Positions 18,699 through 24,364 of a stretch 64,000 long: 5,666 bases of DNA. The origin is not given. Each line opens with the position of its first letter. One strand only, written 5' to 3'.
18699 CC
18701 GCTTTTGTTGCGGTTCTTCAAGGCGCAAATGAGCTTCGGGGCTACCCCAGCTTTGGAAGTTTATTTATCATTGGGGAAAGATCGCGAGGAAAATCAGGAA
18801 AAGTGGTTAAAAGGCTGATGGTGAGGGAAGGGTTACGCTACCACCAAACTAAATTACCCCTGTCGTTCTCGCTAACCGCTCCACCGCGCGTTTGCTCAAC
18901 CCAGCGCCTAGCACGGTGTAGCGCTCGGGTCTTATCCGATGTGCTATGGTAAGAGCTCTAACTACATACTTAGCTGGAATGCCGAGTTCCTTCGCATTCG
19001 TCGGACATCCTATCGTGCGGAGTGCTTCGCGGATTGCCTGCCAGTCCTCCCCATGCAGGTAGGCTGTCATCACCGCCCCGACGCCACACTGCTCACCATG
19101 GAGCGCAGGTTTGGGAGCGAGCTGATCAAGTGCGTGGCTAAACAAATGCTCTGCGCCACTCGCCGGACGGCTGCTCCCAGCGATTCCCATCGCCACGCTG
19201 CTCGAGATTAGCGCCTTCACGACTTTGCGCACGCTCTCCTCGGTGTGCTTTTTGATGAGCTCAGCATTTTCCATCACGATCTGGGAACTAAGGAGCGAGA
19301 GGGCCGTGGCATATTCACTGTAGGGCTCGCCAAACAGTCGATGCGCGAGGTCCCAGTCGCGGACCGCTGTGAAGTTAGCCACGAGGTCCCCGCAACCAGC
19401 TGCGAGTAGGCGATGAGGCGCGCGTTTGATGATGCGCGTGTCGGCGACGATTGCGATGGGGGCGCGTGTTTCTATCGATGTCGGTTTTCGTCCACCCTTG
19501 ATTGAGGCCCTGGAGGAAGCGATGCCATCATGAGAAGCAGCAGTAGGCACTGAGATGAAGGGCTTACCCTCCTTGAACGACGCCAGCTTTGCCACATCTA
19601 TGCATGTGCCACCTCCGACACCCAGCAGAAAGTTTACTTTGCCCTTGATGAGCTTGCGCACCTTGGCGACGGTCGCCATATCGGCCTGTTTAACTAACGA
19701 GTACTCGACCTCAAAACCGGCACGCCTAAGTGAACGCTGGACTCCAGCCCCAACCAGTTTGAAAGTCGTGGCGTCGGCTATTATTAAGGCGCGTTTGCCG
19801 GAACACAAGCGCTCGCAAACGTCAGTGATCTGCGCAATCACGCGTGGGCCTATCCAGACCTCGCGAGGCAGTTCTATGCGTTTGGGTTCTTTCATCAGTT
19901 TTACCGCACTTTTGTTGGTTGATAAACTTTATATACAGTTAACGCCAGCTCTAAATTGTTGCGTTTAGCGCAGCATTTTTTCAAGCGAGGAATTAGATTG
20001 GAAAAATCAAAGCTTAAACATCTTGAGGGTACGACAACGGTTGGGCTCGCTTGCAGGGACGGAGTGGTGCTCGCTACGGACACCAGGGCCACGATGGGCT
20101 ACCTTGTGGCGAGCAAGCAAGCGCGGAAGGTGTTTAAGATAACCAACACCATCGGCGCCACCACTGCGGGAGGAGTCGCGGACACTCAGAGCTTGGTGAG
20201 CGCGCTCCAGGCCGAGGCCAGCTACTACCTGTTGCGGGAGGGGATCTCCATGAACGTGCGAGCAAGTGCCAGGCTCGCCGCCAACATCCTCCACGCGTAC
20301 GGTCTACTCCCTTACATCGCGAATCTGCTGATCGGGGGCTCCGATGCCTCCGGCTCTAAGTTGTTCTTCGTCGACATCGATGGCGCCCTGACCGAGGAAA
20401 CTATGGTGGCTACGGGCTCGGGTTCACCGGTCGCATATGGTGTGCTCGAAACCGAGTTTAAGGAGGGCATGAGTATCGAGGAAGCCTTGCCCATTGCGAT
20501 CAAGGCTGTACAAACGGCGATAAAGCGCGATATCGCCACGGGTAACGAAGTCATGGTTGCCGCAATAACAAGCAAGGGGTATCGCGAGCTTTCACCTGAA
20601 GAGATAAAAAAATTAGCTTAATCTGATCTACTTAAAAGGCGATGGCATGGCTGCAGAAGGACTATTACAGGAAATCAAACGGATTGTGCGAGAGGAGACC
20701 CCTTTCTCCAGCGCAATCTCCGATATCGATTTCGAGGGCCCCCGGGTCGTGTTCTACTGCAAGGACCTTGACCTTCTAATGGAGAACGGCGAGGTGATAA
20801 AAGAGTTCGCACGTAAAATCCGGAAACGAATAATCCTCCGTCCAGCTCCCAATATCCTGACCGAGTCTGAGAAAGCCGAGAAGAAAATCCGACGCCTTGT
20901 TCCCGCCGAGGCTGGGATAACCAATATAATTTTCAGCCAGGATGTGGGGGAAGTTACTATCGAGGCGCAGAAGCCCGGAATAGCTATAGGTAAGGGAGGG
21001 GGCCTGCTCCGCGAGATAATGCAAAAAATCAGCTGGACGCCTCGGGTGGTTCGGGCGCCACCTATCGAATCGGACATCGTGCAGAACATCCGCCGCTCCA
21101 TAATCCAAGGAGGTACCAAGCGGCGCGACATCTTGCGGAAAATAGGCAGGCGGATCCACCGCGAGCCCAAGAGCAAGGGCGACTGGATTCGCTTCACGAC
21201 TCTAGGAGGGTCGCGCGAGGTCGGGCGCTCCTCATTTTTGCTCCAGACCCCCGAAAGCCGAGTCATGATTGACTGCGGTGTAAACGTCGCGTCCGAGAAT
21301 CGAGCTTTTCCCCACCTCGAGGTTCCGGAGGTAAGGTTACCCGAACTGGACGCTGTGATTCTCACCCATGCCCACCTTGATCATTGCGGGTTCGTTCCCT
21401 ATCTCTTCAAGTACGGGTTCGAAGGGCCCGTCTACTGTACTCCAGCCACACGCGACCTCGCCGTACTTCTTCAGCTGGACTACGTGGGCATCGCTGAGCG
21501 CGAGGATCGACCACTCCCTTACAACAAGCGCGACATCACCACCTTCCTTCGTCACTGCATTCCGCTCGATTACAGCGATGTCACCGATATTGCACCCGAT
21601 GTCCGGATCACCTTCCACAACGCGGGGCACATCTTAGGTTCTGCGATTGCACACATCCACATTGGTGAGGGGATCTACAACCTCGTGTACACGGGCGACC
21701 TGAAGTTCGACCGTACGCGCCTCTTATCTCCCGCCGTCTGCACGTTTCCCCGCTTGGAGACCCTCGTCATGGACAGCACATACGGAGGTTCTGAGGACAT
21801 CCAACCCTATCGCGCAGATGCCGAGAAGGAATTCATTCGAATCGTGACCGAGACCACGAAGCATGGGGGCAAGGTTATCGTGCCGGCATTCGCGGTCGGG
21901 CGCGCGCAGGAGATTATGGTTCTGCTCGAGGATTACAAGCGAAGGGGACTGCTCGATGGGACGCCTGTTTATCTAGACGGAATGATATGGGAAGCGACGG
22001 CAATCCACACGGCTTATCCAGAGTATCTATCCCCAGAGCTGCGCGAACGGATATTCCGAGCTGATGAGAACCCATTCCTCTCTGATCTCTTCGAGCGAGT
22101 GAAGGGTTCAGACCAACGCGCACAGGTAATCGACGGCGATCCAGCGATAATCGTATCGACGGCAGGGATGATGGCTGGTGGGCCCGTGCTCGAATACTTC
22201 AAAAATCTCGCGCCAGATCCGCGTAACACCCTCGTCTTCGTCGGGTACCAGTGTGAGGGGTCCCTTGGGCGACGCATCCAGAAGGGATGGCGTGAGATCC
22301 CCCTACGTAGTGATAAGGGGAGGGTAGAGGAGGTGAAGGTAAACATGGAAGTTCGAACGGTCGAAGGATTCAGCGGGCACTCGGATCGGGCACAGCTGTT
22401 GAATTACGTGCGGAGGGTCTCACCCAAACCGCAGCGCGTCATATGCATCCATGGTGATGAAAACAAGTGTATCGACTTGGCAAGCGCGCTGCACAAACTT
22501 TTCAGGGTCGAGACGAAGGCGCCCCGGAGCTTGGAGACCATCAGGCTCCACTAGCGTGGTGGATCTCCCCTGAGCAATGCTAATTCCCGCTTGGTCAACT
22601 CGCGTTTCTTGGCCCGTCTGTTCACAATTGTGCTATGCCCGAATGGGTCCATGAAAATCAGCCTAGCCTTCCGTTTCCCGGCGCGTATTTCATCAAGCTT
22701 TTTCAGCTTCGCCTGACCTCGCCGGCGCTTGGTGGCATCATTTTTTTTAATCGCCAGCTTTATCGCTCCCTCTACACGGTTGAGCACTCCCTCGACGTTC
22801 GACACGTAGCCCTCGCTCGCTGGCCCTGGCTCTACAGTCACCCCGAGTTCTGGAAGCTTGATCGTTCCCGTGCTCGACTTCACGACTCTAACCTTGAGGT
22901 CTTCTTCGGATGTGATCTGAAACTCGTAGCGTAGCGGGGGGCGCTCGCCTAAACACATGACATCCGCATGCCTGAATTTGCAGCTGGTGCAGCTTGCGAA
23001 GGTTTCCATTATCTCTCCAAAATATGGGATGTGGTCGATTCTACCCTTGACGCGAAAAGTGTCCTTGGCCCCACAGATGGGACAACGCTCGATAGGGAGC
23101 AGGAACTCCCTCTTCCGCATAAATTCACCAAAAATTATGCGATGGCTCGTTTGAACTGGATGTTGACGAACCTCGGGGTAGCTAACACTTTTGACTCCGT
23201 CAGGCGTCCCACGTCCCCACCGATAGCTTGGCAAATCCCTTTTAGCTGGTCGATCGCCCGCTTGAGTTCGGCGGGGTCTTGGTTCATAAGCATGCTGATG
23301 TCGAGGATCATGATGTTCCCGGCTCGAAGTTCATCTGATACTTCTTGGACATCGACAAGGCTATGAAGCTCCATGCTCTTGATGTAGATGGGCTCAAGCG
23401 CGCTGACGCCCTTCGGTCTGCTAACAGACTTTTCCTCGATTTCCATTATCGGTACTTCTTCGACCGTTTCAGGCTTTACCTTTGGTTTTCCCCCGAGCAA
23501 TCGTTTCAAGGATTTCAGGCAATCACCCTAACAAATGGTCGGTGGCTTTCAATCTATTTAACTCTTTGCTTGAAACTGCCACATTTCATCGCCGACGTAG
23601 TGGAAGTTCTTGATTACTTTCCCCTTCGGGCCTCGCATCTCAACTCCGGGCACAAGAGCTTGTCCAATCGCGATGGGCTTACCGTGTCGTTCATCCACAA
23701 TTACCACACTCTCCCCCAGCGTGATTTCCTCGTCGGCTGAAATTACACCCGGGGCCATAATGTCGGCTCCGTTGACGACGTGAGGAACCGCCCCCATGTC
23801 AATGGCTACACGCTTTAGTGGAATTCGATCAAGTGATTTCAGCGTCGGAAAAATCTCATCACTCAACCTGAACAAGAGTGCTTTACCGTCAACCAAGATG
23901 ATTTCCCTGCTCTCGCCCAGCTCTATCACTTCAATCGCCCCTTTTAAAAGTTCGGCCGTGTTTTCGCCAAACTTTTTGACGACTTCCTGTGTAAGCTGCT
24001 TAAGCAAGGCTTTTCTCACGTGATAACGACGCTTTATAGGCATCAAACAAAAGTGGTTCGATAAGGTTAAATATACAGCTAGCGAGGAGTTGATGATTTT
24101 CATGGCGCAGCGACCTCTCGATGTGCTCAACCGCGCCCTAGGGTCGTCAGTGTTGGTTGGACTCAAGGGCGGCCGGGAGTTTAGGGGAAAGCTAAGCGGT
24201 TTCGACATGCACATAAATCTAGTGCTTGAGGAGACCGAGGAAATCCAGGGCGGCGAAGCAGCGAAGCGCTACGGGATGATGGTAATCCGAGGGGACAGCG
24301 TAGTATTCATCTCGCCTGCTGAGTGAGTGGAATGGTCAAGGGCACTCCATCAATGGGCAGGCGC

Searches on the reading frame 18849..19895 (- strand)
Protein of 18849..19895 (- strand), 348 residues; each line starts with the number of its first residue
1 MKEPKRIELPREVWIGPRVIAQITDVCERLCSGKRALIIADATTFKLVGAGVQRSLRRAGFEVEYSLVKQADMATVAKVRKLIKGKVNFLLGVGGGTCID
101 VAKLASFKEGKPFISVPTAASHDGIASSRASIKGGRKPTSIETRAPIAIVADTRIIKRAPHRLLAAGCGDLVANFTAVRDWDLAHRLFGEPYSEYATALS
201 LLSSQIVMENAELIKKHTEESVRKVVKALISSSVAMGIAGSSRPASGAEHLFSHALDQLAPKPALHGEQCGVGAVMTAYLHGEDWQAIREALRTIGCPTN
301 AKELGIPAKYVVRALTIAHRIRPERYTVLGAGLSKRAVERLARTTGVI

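Call 53: search_protein_families(library=pfam, proteins=[window:18849-19895:-], max_evalue=0.00001)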
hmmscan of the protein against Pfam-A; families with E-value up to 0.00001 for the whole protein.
window:18849-19895:- (348 aa): 2 families
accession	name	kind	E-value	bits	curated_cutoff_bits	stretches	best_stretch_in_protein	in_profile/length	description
PF13685.12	Fe-ADH_2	-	3.4e-41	141.2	28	1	15-160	2-149/149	Iron-containing alcohol dehydrogenase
PF00465.25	Fe-ADH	-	1.8e-13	50.9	31.3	1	10-133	1-144/168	Iron-containing alcohol dehydrogenase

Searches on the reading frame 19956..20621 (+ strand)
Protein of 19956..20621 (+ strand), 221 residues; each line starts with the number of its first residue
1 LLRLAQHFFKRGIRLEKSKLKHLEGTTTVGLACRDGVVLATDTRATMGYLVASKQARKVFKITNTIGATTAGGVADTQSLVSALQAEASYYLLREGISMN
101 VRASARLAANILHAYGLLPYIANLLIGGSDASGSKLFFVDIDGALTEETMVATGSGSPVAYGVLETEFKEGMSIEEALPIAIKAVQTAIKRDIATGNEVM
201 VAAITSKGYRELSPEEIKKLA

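Call 53: search_protein_families(library=pfam, proteins=[window:19956-20621:+], max_evalue=0.00001)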
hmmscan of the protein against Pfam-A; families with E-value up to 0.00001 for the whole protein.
window:19956-20621:+ (221 aa): 1 family
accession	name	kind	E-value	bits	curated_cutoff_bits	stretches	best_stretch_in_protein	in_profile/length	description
PF00227.31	Proteasome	-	3.1e-52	177.4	22.4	1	24-204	3-189/189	Proteasome subunit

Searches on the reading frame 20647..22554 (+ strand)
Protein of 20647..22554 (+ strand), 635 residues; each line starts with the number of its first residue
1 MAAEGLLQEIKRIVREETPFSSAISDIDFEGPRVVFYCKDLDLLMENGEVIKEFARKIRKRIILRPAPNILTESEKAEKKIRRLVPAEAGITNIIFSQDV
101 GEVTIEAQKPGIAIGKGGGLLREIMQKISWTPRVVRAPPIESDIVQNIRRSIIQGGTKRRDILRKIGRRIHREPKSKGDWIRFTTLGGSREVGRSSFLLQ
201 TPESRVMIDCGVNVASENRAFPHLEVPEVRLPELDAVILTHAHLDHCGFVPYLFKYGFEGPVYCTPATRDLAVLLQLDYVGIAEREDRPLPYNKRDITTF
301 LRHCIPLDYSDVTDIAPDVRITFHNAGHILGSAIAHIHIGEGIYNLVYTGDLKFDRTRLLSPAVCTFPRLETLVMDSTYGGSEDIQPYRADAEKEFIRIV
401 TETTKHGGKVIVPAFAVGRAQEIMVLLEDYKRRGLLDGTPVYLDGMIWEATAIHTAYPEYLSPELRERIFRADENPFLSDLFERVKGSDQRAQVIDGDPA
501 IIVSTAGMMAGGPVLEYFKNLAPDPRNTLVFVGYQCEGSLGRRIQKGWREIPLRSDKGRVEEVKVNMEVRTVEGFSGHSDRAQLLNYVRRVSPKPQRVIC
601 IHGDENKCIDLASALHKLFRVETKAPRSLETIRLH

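Call 8: search_protein_families(library=pfam, proteins=[window:20647-22554:+])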
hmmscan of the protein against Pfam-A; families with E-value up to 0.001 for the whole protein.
window:20647-22554:+ (635 aa): 6 families
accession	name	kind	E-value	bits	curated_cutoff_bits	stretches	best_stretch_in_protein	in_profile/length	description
PF10996.14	Beta-Casp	-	7e-31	107.7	27.7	1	420-544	1-120/120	Beta-Casp domain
PF17214.9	KH_TffA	-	1.4e-21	76.7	22.6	1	6-71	3-68/68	Transcription termination factor FttA, KH domain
PF07521.17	RMMBL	-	2e-17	63.4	21.6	1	563-626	2-63/63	Zn-dependent metallo-hydrolase RNA specificity domain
PF00753.33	Lactamase_B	-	1.1e-14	55.3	22.7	1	192-378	4-162/196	Metallo-beta-lactamase superfamily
PF16661.11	Lactamase_B_6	-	3.2e-13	49.9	27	1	198-362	1-172/193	Metallo-beta-lactamase superfamily domain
PF12706.13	Lactamase_B_2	-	1.8e-10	41.2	27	1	205-354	2-146/200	Beta-lactamase superfamily domain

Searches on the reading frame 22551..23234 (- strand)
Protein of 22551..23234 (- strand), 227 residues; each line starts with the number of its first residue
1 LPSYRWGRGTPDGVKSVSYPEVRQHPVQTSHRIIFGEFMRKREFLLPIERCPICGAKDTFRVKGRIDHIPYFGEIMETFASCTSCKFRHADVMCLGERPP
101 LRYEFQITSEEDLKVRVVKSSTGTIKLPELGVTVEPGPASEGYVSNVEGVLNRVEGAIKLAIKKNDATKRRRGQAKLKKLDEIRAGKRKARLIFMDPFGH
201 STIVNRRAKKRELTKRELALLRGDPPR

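Call 53: search_protein_families(library=pfam, proteins=[window:22551-23234:-], max_evalue=0.00001)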
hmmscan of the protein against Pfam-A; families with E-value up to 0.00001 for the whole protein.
window:22551-23234:- (227 aa): 1 family
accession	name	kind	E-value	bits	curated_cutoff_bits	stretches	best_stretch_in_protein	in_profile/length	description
PF22794.1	jr-ZPR1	-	6.4e-19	68.5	27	1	111-212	1-105/125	ZPR1 jelly-roll domain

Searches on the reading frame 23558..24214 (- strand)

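Call 8: search_protein_families(library=pfam, proteins=[window:23558-24214:-])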
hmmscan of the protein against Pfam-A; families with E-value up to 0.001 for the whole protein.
window:23558-24214:- (218 aa): 3 families
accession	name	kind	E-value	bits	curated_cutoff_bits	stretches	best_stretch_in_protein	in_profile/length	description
PF01472.26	PUA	-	2.1e-18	66.4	24.8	1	134-203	1-70/74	PUA domain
PF17832.7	Pre-PUA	-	6.4e-05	23.9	23.5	1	61-132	8-86/86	Pre-PUA-like domain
PF09183.16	DUF1947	-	0.00018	22.1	22.5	1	92-130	28-64/65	Domain of unknown function (DUF1947)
